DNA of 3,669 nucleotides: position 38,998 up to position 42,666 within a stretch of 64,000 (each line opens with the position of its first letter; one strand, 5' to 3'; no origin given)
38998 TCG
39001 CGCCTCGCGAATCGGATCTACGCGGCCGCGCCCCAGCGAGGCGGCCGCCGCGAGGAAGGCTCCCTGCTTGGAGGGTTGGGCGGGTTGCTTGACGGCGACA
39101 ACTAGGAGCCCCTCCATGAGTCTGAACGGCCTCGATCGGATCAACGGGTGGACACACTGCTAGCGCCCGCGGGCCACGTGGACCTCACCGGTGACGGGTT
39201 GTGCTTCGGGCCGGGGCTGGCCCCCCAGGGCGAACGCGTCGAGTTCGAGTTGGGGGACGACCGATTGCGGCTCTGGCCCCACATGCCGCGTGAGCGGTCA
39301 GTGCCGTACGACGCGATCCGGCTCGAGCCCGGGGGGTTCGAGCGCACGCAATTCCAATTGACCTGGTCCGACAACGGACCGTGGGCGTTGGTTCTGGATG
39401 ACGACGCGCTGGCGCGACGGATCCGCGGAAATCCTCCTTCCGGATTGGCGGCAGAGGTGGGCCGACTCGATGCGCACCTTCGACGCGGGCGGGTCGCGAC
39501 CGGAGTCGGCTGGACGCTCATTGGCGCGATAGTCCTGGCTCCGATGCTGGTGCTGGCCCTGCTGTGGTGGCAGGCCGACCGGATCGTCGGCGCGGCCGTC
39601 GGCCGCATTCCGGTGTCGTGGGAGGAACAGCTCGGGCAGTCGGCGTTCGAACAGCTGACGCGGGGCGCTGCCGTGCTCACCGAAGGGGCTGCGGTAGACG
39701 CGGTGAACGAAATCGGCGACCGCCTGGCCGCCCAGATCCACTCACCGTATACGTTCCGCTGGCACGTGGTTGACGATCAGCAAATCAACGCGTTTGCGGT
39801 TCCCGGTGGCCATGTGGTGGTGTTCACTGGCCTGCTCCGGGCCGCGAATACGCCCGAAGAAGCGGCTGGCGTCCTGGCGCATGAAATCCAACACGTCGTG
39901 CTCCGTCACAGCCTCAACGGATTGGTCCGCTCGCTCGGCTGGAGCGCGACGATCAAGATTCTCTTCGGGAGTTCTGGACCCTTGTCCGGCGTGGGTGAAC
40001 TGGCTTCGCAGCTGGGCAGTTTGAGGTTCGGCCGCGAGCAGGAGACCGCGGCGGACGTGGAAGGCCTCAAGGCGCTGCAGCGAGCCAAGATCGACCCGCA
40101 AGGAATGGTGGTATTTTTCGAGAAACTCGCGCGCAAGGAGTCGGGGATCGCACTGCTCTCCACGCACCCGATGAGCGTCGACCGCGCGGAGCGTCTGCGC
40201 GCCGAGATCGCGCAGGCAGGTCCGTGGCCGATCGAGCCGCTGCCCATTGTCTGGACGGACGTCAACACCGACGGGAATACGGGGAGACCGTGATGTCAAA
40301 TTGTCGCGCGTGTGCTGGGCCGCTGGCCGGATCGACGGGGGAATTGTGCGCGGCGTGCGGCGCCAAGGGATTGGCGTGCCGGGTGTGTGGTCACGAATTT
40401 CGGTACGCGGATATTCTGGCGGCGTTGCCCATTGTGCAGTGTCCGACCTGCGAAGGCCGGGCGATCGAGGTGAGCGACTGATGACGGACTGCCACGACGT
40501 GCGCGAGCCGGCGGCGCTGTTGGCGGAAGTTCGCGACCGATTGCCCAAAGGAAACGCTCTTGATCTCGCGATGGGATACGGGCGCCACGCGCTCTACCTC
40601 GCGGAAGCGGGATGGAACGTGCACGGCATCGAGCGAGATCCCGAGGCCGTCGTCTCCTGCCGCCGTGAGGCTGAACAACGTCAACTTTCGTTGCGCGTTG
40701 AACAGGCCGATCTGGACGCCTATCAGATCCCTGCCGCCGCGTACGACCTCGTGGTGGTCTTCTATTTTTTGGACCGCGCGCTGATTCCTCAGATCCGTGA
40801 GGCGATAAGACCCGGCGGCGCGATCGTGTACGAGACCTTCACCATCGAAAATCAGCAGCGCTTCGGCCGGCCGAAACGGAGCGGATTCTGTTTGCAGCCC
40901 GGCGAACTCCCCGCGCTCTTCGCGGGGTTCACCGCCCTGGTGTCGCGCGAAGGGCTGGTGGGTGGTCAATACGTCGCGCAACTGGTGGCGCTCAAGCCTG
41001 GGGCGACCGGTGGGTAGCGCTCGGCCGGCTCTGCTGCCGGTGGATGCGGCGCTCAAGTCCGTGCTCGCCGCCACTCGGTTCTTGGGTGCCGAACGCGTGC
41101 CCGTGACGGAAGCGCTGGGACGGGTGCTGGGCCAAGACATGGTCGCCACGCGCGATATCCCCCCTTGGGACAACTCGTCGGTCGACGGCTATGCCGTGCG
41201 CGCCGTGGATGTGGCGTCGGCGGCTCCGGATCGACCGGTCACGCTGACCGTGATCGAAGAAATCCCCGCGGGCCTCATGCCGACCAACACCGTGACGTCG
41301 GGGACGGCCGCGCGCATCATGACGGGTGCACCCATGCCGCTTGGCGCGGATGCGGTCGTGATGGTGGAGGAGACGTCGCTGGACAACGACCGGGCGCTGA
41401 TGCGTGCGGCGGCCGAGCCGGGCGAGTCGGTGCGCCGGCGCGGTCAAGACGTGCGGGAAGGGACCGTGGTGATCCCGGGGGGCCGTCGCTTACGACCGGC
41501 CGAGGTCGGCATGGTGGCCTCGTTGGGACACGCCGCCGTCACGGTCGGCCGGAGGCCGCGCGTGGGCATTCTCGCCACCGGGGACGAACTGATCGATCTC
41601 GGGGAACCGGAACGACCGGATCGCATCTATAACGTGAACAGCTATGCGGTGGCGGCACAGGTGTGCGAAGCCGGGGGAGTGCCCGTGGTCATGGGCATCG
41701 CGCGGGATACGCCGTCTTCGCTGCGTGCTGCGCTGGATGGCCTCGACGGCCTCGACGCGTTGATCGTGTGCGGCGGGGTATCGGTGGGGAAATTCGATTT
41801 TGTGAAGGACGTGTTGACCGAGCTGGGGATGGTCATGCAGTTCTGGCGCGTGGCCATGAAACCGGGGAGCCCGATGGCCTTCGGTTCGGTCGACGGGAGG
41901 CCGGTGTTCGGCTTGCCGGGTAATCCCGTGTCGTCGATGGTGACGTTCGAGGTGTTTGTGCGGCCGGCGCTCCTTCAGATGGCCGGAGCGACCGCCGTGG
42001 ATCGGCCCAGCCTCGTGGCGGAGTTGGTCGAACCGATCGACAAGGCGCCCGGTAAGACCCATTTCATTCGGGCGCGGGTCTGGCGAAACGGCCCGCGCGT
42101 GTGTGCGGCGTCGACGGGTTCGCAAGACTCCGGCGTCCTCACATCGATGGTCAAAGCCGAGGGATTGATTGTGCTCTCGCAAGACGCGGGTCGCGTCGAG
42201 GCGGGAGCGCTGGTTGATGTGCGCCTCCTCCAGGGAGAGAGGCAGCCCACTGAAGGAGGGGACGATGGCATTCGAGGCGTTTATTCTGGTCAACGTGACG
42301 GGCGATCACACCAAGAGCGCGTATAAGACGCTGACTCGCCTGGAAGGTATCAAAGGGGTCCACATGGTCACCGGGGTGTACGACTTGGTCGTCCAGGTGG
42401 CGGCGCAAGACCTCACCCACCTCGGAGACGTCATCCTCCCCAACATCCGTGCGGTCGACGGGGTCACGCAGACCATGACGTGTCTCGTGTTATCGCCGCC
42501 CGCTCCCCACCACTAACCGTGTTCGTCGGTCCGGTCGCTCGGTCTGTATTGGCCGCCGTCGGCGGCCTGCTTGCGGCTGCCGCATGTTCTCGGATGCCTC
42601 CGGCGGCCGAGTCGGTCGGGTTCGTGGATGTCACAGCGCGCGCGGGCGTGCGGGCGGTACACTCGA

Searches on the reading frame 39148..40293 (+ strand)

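Call 10: search_protein_families(library=pfam, proteins=[window:39148-40293:+], max_evalue=0.001)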
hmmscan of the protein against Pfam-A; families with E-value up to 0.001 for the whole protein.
window:39148-40293:+ (381 aa): 1 family
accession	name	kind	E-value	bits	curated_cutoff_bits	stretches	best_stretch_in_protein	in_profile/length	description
PF01435.24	Peptidase_M48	-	1.4e-29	103.7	20.3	1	186-353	7-185/186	Peptidase family M48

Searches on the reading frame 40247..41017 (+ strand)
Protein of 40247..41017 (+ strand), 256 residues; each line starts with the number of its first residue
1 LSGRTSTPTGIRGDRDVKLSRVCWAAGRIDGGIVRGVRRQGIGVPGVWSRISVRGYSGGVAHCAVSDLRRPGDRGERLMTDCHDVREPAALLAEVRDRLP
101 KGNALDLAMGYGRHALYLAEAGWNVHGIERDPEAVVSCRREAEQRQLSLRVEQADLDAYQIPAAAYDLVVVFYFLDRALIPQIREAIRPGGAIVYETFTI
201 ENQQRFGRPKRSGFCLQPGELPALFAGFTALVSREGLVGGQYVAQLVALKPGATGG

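Call 10: search_protein_families(library=pfam, proteins=[window:40247-41017:+], max_evalue=0.001)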
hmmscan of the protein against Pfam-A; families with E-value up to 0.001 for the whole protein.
window:40247-41017:+ (256 aa): 7 families
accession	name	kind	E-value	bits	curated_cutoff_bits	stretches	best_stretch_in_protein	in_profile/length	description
PF13649.12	Methyltransf_25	-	6.6e-13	49.6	27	1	105-191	2-97/97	Methyltransferase domain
PF08241.18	Methyltransf_11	-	7.1e-10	39.8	21.2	1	105-193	1-93/95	Methyltransferase domain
PF03848.20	TehB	-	9.6e-09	35.4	20.4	1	99-187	29-120/193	Tellurite resistance protein TehB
PF08242.18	Methyltransf_12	-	4.3e-07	31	30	1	105-191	1-96/98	Methyltransferase domain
PF13847.12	Methyltransf_31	-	4.5e-07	30.1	27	1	103-199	6-113/145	Methyltransferase domain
PF13489.12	Methyltransf_23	-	8.6e-06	26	27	1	89-203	10-126/164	Methyltransferase domain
PF05175.20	MTS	-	7.3e-05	22.9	23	1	90-170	21-103/170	Methyltransferase small domain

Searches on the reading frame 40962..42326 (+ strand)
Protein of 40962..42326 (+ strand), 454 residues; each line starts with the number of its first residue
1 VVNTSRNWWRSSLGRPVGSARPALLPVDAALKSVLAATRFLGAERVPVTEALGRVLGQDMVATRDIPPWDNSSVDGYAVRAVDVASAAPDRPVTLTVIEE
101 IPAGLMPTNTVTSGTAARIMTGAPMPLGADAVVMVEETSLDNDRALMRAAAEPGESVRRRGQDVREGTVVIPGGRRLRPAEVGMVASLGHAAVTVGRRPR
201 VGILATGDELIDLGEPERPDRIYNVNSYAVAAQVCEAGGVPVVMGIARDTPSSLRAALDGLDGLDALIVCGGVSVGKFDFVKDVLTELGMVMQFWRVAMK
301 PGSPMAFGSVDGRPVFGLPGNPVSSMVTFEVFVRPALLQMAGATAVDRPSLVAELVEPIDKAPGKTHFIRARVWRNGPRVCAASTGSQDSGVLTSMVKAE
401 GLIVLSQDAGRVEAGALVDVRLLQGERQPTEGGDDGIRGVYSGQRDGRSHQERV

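Call 10: search_protein_families(library=pfam, proteins=[window:40962-42326:+], max_evalue=0.001)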
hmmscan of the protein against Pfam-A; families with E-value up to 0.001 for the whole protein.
window:40962-42326:+ (454 aa): 3 families
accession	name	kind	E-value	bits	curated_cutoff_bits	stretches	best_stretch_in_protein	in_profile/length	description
PF03453.22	MoeA_N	-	9.4e-47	159.1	30.8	1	25-189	1-160/160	MoeA N-terminal region (domain I and II)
PF00994.29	MoCF_biosynth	-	1.6e-29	102.9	26.6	1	202-338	1-143/144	Probable molybdopterin binding domain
PF03454.20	MoeA_C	-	2.7e-17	63.2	22.1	1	353-423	2-72/72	MoeA C-terminal region (domain IV)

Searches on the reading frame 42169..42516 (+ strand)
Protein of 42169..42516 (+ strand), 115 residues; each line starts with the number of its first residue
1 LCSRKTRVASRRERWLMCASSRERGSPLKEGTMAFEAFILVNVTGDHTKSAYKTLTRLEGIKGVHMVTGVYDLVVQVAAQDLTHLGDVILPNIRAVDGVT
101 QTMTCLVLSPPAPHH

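Call 10: search_protein_families(library=pfam, proteins=[window:42169-42516:+], max_evalue=0.001)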
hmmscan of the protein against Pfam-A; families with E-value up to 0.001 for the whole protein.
window:42169-42516:+ (115 aa): 1 family
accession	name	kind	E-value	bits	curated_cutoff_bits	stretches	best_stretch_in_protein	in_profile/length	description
PF01037.27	AsnC_trans_reg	-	3.1e-14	53.1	25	1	39-109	1-72/73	Lrp/AsnC ligand binding domain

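Call 57: search_protein_families(library=ncbifam, proteins=[window:42169-42516:+], max_evalue=1)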
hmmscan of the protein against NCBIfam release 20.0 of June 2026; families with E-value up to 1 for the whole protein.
window:42169-42516:+ (115 aa): 5 families
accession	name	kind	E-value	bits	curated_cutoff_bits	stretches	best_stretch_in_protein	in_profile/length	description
NF040947.1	trans_reg_LysM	equivalog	1.4e-09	37.8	180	1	34-108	59-133/136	HTH-type transcriptional regulator LysM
NF041395.1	TranRegLrpA1_Halo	equivalog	2.7e-06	27.4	250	1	37-106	67-136/142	HTH-type transcriptional regulator LrpA1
NF008384.0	PRK11179.1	equivalog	1.8e-05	24.6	227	1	42-111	78-146/153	transcriptional regulator AsnC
NF040820.1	trans_reg_LrpA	equivalog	0.025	14.5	250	1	52-108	81-137/141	HTH-type transcriptional regulator LrpA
NF008370.0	PRK11169.1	equivalog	0.083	12.6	233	1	41-108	83-150/164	leucine-responsive transcriptional regulator Lrp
